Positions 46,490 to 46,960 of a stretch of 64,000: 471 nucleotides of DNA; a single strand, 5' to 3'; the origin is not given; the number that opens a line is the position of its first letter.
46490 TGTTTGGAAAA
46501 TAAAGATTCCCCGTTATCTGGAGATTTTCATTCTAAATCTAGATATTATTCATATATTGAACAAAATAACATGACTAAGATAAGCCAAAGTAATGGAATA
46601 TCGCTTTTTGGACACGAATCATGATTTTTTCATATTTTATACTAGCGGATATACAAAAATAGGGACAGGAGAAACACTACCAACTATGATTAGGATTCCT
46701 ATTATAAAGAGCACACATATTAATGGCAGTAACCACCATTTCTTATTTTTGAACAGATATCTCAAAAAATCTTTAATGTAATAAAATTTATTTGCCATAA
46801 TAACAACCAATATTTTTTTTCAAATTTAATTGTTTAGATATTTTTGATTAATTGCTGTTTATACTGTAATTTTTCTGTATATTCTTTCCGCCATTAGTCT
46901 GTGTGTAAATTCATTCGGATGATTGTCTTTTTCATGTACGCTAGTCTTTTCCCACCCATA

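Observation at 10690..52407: Hyper-expanded tandem array of 27 intact radical SAM / SPASM-Twitch-type paralogs inside a surface-glycan island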

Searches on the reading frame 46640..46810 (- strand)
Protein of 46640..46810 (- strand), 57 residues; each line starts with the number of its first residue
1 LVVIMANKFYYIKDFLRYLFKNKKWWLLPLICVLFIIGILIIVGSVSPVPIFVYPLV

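Call 60: search_protein_families(library=pfam, proteins=[window:46640-46810:-], max_evalue=0.01)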
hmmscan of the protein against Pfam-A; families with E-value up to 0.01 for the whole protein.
window:46640-46810:- (57 aa): 1 family
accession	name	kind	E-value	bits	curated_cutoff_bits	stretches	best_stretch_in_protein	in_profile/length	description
PF19451.5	DUF5989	-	8.9e-13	48.5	27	1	12-56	4-48/49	Family of unknown function (DUF5989)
